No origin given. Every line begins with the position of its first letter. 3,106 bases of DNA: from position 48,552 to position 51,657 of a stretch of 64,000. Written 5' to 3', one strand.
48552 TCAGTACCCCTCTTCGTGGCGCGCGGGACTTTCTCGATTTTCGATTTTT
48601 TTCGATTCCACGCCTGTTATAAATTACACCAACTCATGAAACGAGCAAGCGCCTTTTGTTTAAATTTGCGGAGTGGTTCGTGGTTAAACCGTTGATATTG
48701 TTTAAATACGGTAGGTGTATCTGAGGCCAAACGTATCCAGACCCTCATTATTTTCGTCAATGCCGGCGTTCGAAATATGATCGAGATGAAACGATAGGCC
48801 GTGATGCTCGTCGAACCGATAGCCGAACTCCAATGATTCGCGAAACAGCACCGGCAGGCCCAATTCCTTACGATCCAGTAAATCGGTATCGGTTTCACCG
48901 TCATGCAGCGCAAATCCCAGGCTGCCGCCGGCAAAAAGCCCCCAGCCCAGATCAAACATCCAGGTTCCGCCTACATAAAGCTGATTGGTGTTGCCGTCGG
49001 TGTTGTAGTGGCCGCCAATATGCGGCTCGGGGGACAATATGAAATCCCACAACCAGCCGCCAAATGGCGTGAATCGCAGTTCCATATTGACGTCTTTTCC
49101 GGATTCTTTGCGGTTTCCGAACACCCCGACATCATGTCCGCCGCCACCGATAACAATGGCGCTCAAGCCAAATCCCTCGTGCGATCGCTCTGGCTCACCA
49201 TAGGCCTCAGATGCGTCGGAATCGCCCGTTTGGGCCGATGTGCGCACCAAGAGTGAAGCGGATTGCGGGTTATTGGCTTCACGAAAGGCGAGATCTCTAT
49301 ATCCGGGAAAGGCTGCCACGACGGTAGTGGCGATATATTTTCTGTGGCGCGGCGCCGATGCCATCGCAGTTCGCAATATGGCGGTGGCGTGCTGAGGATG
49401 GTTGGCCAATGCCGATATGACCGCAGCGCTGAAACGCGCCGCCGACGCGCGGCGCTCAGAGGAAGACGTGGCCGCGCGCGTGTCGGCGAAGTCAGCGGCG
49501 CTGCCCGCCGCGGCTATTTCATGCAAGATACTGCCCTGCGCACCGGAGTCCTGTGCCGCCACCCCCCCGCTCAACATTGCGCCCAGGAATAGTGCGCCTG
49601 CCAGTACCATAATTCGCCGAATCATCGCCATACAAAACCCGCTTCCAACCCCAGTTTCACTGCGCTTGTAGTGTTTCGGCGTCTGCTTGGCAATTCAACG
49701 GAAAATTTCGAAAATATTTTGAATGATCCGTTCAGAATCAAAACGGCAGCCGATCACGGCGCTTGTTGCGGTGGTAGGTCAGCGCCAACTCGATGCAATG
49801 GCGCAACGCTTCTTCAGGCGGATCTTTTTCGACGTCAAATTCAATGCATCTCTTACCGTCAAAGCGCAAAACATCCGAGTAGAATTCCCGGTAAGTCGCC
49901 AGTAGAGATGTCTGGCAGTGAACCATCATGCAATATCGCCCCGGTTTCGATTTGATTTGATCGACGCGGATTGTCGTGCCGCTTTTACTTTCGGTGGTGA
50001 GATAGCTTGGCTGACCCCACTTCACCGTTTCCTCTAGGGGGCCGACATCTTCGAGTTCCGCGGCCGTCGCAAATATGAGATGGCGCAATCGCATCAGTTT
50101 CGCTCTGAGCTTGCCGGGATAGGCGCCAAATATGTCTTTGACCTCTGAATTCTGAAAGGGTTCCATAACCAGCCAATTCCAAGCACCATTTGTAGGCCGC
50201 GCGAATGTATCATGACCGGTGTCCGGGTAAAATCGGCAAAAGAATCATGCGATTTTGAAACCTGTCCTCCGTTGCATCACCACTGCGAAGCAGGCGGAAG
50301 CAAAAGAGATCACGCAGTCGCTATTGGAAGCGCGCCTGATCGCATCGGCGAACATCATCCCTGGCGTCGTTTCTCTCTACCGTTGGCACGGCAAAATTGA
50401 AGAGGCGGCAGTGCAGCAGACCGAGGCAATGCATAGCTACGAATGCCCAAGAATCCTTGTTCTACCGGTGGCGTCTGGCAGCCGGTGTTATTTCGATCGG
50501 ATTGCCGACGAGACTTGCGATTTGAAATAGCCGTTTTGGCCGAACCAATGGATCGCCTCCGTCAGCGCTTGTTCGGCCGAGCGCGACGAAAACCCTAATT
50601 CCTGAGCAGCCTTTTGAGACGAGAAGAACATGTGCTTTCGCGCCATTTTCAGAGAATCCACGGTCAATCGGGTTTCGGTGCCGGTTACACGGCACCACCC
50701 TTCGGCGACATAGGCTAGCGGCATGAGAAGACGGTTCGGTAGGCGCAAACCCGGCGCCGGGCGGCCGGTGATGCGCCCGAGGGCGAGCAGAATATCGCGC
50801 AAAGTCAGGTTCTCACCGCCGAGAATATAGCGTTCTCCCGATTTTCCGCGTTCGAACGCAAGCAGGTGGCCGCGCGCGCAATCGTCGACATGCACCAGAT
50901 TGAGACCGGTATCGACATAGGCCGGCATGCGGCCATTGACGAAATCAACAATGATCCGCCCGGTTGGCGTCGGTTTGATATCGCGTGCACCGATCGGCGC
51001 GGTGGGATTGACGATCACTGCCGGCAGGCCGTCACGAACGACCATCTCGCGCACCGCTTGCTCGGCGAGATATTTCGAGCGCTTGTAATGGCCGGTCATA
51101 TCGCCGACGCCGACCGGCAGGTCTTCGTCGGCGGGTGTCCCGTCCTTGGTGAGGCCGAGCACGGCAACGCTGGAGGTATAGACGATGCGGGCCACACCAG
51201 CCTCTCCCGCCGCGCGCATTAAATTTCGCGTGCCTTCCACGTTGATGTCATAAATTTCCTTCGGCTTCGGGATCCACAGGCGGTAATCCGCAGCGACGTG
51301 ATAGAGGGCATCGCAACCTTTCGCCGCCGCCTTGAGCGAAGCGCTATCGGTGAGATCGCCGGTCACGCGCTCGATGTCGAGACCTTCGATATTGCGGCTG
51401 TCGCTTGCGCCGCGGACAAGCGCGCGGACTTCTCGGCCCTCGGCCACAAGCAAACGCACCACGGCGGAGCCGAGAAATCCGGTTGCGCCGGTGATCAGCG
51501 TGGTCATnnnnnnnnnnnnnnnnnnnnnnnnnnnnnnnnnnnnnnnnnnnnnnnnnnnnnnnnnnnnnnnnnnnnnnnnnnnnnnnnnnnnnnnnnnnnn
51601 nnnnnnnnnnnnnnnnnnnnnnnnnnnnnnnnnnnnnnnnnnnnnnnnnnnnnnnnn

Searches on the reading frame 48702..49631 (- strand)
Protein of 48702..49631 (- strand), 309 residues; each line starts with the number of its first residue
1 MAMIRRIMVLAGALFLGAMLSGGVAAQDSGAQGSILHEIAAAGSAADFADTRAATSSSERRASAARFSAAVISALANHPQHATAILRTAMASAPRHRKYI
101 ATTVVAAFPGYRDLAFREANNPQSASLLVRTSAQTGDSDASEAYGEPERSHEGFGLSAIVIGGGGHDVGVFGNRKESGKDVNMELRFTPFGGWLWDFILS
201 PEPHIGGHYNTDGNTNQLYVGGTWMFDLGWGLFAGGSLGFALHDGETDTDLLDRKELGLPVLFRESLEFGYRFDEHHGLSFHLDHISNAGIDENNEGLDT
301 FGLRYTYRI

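Call 4: search_protein_families(library=pfam, proteins=[window:48702-49631:-], max_evalue=0.01)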
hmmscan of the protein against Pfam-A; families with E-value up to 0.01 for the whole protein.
window:48702-49631:- (309 aa): 1 family
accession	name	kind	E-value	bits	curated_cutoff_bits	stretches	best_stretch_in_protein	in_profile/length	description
PF09411.16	PagL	-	4.2e-17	63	23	1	193-308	14-136/136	Lipid A 3-O-deacylase (PagL)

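Call 5: search_protein_families(library=ncbifam, proteins=[window:48702-49631:-], max_evalue=0.01)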
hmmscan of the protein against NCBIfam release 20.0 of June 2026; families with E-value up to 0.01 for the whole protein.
window:48702-49631:- (309 aa): 0 families

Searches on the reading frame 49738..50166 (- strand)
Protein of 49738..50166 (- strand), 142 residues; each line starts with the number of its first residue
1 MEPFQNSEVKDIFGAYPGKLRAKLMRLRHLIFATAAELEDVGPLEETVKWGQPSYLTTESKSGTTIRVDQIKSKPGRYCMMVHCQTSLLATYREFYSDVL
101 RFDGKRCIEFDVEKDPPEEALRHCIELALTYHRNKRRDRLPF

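Call 4: search_protein_families(library=pfam, proteins=[window:49738-50166:-], max_evalue=0.01)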
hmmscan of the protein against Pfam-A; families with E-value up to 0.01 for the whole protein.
window:49738-50166:- (142 aa): 1 family
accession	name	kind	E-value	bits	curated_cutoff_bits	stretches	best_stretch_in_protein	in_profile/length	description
PF08818.16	DUF1801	-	4.9e-10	40.1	27.2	1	21-128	2-84/85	Domain of unknown function (DU1801)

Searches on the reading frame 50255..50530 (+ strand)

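Call 4: search_protein_families(library=pfam, proteins=[window:50255-50530:+], max_evalue=0.01)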
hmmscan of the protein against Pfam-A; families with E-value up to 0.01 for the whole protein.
window:50255-50530:+ (91 aa): 1 family
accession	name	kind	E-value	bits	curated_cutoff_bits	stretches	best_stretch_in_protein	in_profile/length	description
PF03091.20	CutA1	-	5e-18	65.2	22.4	2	7-51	4-48/99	CutA1 divalent ion tolerance protein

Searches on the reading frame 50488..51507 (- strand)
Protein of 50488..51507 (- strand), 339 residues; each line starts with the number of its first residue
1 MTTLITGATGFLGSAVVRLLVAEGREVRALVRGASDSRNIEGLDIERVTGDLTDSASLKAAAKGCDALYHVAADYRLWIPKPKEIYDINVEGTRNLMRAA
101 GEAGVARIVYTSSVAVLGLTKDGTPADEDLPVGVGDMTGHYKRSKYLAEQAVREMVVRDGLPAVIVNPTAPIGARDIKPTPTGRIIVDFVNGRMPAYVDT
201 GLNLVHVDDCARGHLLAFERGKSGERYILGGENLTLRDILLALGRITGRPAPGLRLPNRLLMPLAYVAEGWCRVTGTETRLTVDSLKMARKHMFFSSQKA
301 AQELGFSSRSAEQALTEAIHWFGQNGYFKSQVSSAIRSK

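Call 4: search_protein_families(library=pfam, proteins=[window:50488-51507:-], max_evalue=0.01)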
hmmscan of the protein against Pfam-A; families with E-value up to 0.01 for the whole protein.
window:50488-51507:- (339 aa): 10 families
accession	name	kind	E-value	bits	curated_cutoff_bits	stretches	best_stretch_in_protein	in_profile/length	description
PF01370.27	Epimerase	-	1.4e-39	136.4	20.9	1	4-230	2-240/240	NAD dependent epimerase/dehydratase family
PF01073.25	3Beta_HSD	-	3.7e-24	85.7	22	1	4-154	1-159/280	3-beta hydroxysteroid dehydrogenase/isomerase family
PF13460.12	NAD_binding_10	-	6.5e-22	78.7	27.2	1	7-170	1-145/184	NAD(P)H-binding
PF07993.18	NAD_binding_4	-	6.6e-21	75.1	20.1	2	56-173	80-209/258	Male sterility protein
PF16363.11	GDP_Man_Dehyd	-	4.3e-19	69.6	27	1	4-239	1-258/332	GDP-mannose 4,6 dehydratase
PF05368.20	NmrA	-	9e-16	58.8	27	1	3-115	5-109/298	NmrA-like family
PF04321.23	RmlD_sub_bind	-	3.5e-12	46.5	27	1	1-156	1-140/287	RmlD substrate binding domain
PF02719.21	Polysacc_synt_2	-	1.3e-07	31.6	20.2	1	4-113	2-128/293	Polysaccharide biosynthesis protein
PF00106.31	adh_short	-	0.00013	21.9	26.6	1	3-115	3-138/195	short chain dehydrogenase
PF08659.16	KR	-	0.00025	21.5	22.6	0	2-65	2-75/180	KR domain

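Call 5: search_protein_families(library=ncbifam, proteins=[window:50488-51507:-], max_evalue=0.01)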
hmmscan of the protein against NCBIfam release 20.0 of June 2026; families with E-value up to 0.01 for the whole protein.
window:50488-51507:- (339 aa): 37 families (the best 25 are shown)
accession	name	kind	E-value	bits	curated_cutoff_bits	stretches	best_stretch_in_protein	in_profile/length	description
TIGR03466.1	HpnA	hypoth_equivalog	2.9e-151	503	367.65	1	1-327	1-326/327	hopanoid-associated sugar epimerase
NF052578.1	StrlDmthSdmBMthl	equivalog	2.4e-76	257.6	600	1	1-327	1-327/328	sterol demethylase protein SdmB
NF042422.1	oxyalk_red_OleD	equivalog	4.4e-32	111.7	580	1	1-308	1-313/329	2-alkyl-3-oxoalkanoate reductase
NF042423.1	oxyalk_red_Shew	equivalog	3.4e-29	102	580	1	3-219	11-222/331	2-alkyl-3-oxoalkanoate reductase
TIGR04180.1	EDH_00030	hypoth_equivalog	4.1e-21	75.3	475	1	4-187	2-191/297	NAD-dependent 4,6-dehydratase LegB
TIGR01179.1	galE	equivalog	4e-20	71.9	262.3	1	4-174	3-179/332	UDP-glucose 4-epimerase GalE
TIGR01746.1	Thioester-redct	subfamily_domain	8.5e-18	64.7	213.35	1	2-176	1-200/371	thioester reductase domain-containing protein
NF005539.0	PRK07201.1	equivalog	3.4e-17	62.4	549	1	1-169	1-175/657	SDR family oxidoreductase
NF004520.0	PRK05865.1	equivalog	3.7e-16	58.2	1509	1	2-246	2-201/854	sugar epimerase family protein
NF058621.1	DiazavRedAvaA7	equivalog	1.1e-15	58.1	400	1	1-259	1-259/304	3-diazoavenalumate denitrifying reductase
NF041293.1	G6PDh_Azf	equivalog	6.5e-14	51.9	400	1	3-118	5-120/252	NAD-dependent glucose-6-phosphate dehydrogenase Azf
TIGR01181.1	dTDP_gluc_dehyt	equivalog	8.7e-14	51.3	365.1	1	3-328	2-317/321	dTDP-glucose 4,6-dehydratase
NF007956.0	PRK10675.1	subfamily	7.4e-12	45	394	1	1-156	1-164/338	UDP-glucose 4-epimerase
NF043036.1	ErythonDh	equivalog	8.6e-12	44.9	325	1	1-159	1-162/321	D-erythronate dehydrogenase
TIGR02197.1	heptose_epim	equivalog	4.4e-10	39.2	274.6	1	4-159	2-156/316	ADP-glyceromanno-heptose 6-epimerase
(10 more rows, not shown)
